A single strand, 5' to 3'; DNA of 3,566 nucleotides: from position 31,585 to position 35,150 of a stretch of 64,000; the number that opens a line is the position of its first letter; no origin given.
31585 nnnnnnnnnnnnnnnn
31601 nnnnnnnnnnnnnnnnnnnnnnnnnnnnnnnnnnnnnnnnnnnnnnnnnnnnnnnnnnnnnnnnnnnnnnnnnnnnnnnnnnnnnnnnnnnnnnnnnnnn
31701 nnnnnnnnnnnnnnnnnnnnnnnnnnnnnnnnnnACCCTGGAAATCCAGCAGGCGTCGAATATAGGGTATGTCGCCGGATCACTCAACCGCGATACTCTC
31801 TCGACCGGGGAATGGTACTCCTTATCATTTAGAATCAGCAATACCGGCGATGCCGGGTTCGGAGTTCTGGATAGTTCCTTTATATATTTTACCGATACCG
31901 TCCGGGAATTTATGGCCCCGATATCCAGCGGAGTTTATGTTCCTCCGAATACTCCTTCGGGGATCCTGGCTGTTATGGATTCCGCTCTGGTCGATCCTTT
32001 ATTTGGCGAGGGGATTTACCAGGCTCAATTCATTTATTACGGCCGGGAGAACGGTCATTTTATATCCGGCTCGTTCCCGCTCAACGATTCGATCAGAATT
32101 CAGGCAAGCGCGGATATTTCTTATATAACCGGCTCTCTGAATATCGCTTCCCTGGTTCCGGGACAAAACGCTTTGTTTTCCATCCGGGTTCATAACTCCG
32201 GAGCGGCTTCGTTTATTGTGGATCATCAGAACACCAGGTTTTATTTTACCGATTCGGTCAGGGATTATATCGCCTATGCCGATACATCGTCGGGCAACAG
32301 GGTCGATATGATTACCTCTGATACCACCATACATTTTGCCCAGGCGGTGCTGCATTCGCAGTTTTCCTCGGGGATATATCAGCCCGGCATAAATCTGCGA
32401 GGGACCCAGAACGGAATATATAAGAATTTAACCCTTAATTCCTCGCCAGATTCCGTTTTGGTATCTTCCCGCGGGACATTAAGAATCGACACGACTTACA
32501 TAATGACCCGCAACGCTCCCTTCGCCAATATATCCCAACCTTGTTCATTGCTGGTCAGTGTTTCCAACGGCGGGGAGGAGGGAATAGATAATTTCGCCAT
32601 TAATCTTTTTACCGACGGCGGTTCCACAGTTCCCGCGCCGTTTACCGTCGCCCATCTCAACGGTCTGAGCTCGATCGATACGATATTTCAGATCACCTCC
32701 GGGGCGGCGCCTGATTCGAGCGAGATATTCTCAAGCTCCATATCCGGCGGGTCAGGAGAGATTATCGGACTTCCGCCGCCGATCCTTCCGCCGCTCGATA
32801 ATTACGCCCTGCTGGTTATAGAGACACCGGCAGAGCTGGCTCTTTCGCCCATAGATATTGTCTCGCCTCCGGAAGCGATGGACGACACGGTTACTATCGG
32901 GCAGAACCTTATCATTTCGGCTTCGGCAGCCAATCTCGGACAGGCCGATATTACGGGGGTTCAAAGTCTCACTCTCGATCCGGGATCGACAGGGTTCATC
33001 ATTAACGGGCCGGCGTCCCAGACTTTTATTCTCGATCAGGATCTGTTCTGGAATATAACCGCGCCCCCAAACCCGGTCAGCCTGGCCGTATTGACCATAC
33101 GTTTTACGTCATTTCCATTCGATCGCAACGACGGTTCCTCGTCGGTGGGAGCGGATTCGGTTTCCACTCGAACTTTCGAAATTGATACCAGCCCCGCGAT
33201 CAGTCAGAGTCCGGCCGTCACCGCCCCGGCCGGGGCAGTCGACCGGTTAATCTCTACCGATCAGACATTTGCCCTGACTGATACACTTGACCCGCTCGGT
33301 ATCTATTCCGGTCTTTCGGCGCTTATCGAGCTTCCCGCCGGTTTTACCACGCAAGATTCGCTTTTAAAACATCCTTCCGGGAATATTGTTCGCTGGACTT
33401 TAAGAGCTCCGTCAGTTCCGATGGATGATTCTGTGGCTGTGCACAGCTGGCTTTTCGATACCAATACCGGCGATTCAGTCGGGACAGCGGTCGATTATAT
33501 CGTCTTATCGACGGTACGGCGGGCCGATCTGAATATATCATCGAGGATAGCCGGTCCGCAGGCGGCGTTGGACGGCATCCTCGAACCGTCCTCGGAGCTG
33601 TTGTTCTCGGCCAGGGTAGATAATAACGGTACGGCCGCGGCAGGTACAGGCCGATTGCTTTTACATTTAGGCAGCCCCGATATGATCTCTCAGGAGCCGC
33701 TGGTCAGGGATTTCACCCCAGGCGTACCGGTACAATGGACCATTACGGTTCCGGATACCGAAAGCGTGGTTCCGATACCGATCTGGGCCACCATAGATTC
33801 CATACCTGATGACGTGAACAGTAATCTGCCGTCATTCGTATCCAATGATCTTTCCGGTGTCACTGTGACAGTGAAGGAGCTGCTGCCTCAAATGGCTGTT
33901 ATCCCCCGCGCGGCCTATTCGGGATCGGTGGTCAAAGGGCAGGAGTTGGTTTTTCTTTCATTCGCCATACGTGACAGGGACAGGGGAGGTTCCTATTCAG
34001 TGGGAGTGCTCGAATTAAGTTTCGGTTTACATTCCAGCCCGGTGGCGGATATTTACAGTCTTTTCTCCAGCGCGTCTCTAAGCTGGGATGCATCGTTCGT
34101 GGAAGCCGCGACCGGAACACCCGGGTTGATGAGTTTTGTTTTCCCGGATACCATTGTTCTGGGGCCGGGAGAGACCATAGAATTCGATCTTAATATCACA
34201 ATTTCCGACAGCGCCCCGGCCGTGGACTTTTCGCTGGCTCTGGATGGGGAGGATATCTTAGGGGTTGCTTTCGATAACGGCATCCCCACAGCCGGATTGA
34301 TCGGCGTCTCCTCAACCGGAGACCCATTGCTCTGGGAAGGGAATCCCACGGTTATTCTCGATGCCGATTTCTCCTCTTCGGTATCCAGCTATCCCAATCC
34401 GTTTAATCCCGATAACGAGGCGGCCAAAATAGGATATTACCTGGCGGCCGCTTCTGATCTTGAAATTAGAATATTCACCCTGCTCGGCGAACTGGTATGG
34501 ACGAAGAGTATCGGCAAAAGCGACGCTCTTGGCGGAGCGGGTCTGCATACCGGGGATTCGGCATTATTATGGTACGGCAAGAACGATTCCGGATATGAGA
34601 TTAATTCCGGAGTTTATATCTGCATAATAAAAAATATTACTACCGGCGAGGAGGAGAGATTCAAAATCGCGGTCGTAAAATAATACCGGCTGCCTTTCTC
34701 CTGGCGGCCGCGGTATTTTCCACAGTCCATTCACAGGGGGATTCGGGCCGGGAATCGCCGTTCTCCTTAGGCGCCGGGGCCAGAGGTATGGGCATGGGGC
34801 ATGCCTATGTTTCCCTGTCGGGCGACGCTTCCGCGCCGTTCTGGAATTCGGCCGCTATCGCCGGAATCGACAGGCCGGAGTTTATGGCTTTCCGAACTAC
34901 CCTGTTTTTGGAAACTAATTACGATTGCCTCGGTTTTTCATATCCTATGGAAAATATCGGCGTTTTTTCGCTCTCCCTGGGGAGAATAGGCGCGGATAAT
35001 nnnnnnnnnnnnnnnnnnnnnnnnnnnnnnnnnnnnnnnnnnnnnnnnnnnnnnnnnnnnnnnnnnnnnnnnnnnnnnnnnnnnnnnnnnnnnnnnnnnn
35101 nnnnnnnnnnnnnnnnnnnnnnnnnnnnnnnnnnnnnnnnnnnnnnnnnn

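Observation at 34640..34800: PorV-like OMP gene has an in-frame signal peptide with no canonical start codon; possible ATT start behind a strong SD overlapping the end of the giant T9SS cargo gene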

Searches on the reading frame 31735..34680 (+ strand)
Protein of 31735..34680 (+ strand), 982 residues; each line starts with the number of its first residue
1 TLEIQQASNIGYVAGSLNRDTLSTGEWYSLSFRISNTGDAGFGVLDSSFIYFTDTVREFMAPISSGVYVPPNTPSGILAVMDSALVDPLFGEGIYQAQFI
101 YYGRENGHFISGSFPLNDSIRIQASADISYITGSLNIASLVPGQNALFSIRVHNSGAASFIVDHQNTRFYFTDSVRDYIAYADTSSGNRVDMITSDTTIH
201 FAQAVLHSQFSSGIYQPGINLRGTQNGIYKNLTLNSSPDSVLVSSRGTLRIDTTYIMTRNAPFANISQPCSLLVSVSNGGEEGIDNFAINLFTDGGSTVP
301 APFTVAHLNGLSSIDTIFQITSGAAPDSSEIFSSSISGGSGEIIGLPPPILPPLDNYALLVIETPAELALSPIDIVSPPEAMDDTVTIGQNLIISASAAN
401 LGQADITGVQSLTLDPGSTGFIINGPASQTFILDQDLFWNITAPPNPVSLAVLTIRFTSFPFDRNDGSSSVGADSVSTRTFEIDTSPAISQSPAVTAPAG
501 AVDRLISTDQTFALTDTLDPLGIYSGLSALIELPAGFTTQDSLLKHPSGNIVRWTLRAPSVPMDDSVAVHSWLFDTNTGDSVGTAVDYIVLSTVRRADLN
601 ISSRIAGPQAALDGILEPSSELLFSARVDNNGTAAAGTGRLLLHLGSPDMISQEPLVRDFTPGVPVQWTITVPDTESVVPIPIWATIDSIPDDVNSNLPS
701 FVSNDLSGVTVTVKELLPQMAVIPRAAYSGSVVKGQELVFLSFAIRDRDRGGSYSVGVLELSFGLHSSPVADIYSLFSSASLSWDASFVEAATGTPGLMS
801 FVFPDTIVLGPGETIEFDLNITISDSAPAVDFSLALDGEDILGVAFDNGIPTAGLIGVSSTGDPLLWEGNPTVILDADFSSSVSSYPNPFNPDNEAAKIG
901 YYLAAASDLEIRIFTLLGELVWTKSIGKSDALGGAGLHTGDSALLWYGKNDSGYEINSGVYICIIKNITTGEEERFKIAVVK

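Call 33: search_protein_families(library=ncbifam, proteins=[window:31735-34680:+], max_evalue=0.1)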
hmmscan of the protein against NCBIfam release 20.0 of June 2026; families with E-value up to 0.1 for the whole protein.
window:31735-34680:+ (982 aa): 4 families
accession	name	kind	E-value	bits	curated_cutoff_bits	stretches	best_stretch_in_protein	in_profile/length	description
NF052228.1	T9SS_PorZ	equivalog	4.5e-05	22.1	260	1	879-982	670-757/757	type IX secretion system anionic LPS delivery protein PorZ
NF052323.1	T9SSA_dep_M6i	equivalog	0.0057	14.6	600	1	885-982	960-1043/1043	T9SS-dependent M6-like inactivated metalloprotease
TIGR04183.1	Por_Secre_tail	domain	0.014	15.3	23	0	886-966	2-59/72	T9SS type A sorting domain-containing protein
NF033707.1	T9SS_sortase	equivalog_domain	0.021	12.4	420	1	881-966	997-1076/1095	type IX secretion system sortase PorU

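Call 34: search_protein_families(library=pfam, proteins=[window:31735-34680:+], max_evalue=0.1)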
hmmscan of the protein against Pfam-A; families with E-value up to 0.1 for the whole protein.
window:31735-34680:+ (982 aa): 1 family
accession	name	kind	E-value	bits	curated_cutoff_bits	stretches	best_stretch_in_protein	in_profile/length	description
PF07705.17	CARDB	-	3.3e-06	27.7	22.7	0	269-323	20-72/101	CARDB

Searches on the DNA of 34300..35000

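Call 54: search_rna_families(source=window, start=34300, end=35000, threshold=evalue, max_evalue=1)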
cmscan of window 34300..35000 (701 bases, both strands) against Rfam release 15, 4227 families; matches with E-value up to 1: 2.
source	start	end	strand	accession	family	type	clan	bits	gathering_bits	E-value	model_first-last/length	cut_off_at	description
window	34651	34724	+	RF03168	c-di-GMP-I-UAU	Cis-reg; riboswitch;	CL00126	21.2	65.9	0.056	1-81/81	no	c-di-GMP-I-UAU riboswitch aptamer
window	34908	34984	+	RF00015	U4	Gene; snRNA; splicing;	CL00007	16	46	0.36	62-138/138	no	U4 spliceosomal RNA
